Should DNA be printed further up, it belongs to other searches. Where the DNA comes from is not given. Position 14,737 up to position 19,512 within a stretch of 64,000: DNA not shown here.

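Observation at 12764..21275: Thrice-repeated, ATPase-less locus: peptidase-like ectodomain fused to an FtsX/MacB-type permease, flanked by paired OPT-like membrane proteins (copy A)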

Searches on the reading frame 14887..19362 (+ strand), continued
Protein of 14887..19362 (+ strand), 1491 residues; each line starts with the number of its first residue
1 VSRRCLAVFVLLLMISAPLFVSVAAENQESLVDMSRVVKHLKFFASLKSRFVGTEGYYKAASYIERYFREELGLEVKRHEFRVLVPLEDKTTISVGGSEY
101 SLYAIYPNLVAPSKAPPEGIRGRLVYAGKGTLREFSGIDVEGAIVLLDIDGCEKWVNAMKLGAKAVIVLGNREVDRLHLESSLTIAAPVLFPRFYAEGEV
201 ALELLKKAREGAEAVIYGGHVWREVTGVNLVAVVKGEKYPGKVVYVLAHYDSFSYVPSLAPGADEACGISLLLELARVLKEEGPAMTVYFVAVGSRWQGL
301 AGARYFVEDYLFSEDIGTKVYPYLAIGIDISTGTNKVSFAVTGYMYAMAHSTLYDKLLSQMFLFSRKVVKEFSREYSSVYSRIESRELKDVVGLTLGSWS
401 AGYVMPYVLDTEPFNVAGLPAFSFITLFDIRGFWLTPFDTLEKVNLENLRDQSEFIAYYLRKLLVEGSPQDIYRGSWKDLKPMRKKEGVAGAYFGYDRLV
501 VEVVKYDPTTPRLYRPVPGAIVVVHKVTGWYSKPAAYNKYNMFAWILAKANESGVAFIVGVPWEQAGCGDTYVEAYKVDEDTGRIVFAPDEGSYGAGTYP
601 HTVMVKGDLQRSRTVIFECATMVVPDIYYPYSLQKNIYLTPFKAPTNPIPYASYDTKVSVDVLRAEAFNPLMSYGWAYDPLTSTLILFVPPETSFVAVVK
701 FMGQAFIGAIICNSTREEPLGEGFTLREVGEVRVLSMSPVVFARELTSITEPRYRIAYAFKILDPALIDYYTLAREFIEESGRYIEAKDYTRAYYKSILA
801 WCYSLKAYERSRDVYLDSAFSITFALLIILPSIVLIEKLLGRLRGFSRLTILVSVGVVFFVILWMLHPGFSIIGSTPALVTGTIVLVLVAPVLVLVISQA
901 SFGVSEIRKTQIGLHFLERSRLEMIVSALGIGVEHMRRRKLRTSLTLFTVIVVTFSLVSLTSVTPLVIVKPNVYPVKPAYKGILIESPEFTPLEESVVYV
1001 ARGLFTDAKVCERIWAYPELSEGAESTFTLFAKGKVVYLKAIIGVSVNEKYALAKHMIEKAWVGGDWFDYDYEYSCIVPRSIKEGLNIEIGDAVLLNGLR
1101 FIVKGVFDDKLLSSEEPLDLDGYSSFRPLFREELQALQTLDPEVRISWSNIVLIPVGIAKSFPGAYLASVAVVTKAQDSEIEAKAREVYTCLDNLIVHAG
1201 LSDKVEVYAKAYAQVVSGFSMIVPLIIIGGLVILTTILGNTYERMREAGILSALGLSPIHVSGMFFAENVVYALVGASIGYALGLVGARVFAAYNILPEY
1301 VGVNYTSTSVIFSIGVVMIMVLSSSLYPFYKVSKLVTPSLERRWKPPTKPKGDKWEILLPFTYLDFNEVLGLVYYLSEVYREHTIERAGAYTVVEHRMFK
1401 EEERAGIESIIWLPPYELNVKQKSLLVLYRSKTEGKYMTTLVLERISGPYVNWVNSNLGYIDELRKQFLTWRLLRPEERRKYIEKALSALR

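Call 19: find_related_loci(query=A1, collection=metagenome_contigs, flank=10000)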
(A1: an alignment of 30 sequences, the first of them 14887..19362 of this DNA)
Query A1 (1491 aa) in metagenome_contigs; peptide patterns used: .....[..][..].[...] (x = any residue, [..] = any of these).
600 stretches matched a pattern (row limit reached: there are more); 476 encode a relative of the query (tblastn E <= 1e-3); the best 80 are kept; 80 distinct loci.
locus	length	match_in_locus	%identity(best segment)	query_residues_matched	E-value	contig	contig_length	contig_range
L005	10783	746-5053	39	32-1486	0e+0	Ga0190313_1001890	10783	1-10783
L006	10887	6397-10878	34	5-1486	0e+0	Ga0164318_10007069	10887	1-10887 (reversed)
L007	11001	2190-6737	29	6-1491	0e+0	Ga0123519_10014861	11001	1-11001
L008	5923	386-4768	31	16-1485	0e+0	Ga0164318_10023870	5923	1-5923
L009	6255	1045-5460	31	18-1482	0e+0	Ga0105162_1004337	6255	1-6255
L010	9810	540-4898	31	5-1485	0e+0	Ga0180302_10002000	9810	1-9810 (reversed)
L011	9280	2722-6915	30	32-1486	0e+0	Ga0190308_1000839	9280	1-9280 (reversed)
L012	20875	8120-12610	30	2-1486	0e+0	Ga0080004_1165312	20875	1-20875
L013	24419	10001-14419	30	26-1485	0e+0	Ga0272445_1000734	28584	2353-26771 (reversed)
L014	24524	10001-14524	30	5-1483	0e+0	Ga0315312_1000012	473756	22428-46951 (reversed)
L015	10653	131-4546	29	32-1491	0e+0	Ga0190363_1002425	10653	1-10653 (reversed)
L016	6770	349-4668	30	30-1491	0e+0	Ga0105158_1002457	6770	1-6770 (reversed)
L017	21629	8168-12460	30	32-1485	1e-179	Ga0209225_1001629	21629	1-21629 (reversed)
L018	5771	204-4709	29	5-1484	0e+0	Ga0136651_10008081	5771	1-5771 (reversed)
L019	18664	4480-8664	30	32-1486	4e-179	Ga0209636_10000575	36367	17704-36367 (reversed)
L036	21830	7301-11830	30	5-1486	0e+0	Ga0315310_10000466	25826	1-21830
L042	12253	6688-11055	29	32-1484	4e-168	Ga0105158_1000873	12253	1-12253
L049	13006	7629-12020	29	32-1491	5e-166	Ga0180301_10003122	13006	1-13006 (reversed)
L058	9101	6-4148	29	90-1491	1e-163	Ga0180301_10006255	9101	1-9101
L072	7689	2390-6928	29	2-1483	7e-162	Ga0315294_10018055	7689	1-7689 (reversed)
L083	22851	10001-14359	28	8-1486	1e-159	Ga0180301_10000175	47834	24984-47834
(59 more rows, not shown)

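Call 51: find_encoding_contigs(protein=P0082, flank=10000, max_places=1)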
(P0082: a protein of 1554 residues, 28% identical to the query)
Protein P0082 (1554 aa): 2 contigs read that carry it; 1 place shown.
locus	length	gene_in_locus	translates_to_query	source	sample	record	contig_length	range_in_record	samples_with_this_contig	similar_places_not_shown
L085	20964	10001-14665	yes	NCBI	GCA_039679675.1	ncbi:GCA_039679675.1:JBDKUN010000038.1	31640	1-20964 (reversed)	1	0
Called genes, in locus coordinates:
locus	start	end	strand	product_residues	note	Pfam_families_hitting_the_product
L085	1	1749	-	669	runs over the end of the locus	PF00089:Trypsin, PF13365:Trypsin_2, PF00595:PDZ (weak), PF13180:PDZ_2 (weak), PF17820:PDZ_6 (weak), PF13180:PDZ_2, PF17820:PDZ_6, PF13180:PDZ_2 (weak), +2 more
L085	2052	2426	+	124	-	PF01740:STAS, PF13466:STAS_2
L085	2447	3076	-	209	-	PF01726:LexA_DNA_bind, PF00717:Peptidase_S24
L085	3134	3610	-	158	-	PF07385:Lyx_isomer (faint)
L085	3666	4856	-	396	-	PF01232:Mannitol_dh, PF08125:Mannitol_dh_C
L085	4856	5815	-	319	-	PF00294:PfkB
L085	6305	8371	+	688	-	PF17159:MASE3, PF01590:GAF, PF13185:GAF_2, PF13492:GAF_3, PF07228:SpoIIE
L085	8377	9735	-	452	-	PF10633:NPCBM_assoc (faint)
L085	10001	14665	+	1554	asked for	PF04389:Peptidase_M28, PF02687:FtsX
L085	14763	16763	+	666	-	-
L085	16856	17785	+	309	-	-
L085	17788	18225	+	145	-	PF05402:PqqD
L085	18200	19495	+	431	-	PF02687:FtsX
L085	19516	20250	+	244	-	PF00005:ABC_tran, PF02463:SMC_N (faint), PF13304:AAA_21 (faint)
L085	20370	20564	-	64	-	-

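Call 52: find_encoding_contigs(protein=P0089, flank=10000, max_places=1)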
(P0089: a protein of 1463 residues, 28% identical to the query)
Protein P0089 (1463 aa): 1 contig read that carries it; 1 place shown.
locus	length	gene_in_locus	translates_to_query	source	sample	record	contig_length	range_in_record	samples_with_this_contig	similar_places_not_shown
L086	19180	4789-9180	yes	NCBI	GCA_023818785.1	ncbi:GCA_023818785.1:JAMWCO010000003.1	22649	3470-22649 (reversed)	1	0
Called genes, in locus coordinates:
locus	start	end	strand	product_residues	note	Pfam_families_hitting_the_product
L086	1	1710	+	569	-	PF08532:Glyco_hydro_42M, PF17385:LBP_M (faint)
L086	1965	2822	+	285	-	PF02091:tRNA-synt_2e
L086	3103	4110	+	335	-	PF04041:Glyco_hydro_130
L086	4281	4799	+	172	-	PF07719:TPR_2 (faint), PF13424:TPR_12 (faint), PF00515:TPR_1 (faint), PF13181:TPR_8 (faint)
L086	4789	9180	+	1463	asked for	PF02687:FtsX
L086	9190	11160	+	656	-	PF03169:OPT (faint)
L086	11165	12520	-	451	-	PF13598:DUF4139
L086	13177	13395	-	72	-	-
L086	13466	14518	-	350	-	PF01208:URO-D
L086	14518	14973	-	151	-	-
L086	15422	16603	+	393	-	PF01120:Alpha_L_fucos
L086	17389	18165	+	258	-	PF07963:N_methyl, PF07596:SBP_bac_10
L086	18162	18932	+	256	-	PF13385:Laminin_G_3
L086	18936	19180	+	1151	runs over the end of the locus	PF19543:GH123_N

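Call 65: search_protein_families(library=pfam, proteins=[P0095, P0114, P0080, P0087, P0053], max_evalue=0.001)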
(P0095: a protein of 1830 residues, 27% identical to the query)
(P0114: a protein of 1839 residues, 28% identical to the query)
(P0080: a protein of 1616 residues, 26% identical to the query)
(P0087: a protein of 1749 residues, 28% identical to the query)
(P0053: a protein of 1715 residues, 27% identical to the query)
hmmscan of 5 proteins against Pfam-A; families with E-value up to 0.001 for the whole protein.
P0095 (1830 aa): 4 families
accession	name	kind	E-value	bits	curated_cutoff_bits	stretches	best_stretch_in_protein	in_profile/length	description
PF02687.27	FtsX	-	3.8e-14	53.2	25.5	1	1540-1648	6-116/120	FtsX-like permease C-terminal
PF00639.27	Rotamase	-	7e-12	46.6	21.7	1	246-308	35-95/97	PPIC-type PPIASE domain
PF13616.12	Rotamase_3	-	4.9e-10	40.4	22.5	1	246-312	52-116/116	PPIC-type PPIASE domain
PF04389.22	Peptidase_M28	-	3e-09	37.3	21.3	1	450-587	1-127/193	Peptidase family M28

P0114 (1839 aa): 2 families
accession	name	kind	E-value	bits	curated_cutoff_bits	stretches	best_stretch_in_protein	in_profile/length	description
PF02687.27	FtsX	-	7.2e-14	52.3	25.5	1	1570-1678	6-116/120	FtsX-like permease C-terminal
PF04389.22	Peptidase_M28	-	2.1e-13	50.9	21.3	1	311-408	1-94/193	Peptidase family M28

P0080 (1616 aa): 5 families
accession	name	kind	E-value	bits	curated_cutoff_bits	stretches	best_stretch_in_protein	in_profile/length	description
PF00754.31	F5_F8_type_C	-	3.5e-21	76.1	28.2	1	351-459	12-127/127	F5/8 type C domain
PF22633.2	F5_F8_type_C_2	-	1.3e-18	67.8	27.8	1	357-442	2-91/91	NedA-like, galactose-binding domain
PF02687.27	FtsX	-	3.5e-16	59.8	25.5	1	1345-1455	6-118/120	FtsX-like permease C-terminal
PF12704.14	MacB_PCD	-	6.2e-10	40.1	27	1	1059-1227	1-159/207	MacB-like periplasmic core domain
PF04389.22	Peptidase_M28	-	1.4e-07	31.9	21.3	1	234-320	1-81/193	Peptidase family M28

P0087 (1749 aa): 3 families
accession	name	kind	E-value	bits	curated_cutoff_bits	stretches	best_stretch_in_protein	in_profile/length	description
PF02687.27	FtsX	-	8.2e-14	52.1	25.5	1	1472-1579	7-116/120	FtsX-like permease C-terminal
PF04389.22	Peptidase_M28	-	3.7e-09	37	21.3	1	424-507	1-80/193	Peptidase family M28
PF12704.14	MacB_PCD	-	9.3e-06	26.5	27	1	1184-1358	1-159/207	MacB-like periplasmic core domain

P0053 (1715 aa): 3 families
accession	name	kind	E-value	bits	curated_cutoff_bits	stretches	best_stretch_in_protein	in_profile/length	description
PF02687.27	FtsX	-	2.6e-14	53.7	25.5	1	1444-1553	5-116/120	FtsX-like permease C-terminal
PF04389.22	Peptidase_M28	-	2.3e-09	37.7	21.3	1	369-452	1-80/193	Peptidase family M28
PF12704.14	MacB_PCD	-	0.00012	22.9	27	0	1158-1251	77-158/207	MacB-like periplasmic core domain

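Call 72: search_protein_families(library=ncbifam, proteins=[window:14887-19362:+], max_evalue=0.01)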
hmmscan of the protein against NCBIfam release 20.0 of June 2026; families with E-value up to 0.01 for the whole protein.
window:14887-19362:+ (1491 aa): 4 families
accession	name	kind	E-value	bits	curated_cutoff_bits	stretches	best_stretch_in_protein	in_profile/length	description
TIGR03434.1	ADOP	subfamily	3.4e-06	25.4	622.3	1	1219-1334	275-392/803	ADOP family duplicated permease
NF045908.1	AminopepLapALeg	equivalog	0.0026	16.7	600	1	230-311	194-274/396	aminopeptidase LapA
TIGR02212.1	lolCE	equivalog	0.004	16.1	362.45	0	1223-1322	274-368/411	lipoprotein-releasing ABC transporter permease subunit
NF007568.0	PRK10199.1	equivalog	0.0047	16.2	298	0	222-308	92-187/346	aminopeptidase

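Call 74: search_solved_structures(query=L085:19516-20250:+, max_evalue=1e-10)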
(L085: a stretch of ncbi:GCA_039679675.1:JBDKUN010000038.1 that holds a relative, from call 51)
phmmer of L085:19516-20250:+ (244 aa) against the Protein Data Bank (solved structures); distinct sequences matched with E-value up to 1e-10: 521 (the best 60 are shown).
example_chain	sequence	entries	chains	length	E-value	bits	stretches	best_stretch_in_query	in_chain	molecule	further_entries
1f3o_A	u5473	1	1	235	1.5e-73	250.4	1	8-230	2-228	HYPOTHETICAL ABC TRANSPORTER ATP-BINDING PROTEIN MJ0796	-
1l2t_A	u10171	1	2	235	3.8e-73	249.1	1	8-230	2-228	Hypothetical ABC transporter ATP-binding protein MJ0796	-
3tif_A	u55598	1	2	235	3.9e-72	245.8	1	8-230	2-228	Uncharacterized ABC transporter ATP-binding protein MJ0796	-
5xu1_A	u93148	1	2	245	4e-61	209.7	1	7-226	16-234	ABC transporter ATP-binding protein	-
5lil_A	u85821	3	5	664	5.1e-58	199.6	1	5-227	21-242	Macrolide export ATP-binding/permease protein MacB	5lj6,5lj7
9ge6_B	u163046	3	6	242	7.4e-57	195.8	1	5-225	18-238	Uncharacterized ABC transporter ATP-binding protein YbbA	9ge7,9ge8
7v8l_D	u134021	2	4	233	1.1e-56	195.2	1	4-225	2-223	Lipoprotein-releasing system ATP-binding protein LolD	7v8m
9rlc_D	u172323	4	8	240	1.1e-56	195.2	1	4-226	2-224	Lipoprotein-releasing system ATP-binding protein LolD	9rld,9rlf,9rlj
9rle_D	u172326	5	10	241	1.1e-56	195.2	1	4-226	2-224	Lipoprotein-releasing system ATP-binding protein LolD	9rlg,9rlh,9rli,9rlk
7arh_F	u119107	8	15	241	1.2e-56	195.1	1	4-226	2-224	Lipoprotein-releasing system ATP-binding protein LolD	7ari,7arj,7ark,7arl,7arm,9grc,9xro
7mdy_D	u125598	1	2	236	2.2e-56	194.2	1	9-226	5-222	Lipoprotein-releasing system ATP-binding protein LolD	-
7v8i_D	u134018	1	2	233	3e-56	193.8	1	4-225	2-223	Lipoprotein-releasing system ATP-binding protein LolD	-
9gvk_D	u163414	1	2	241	3.1e-56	193.8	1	4-226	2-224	Lipoprotein-releasing system ATP-binding protein LolD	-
7mdx_D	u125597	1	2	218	2.9e-55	190.6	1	9-223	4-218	Lipoprotein-releasing system ATP-binding protein LolD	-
5lj9_A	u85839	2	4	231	1.4e-54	188.3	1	8-230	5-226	Macrolide export ATP-binding/permease protein MacB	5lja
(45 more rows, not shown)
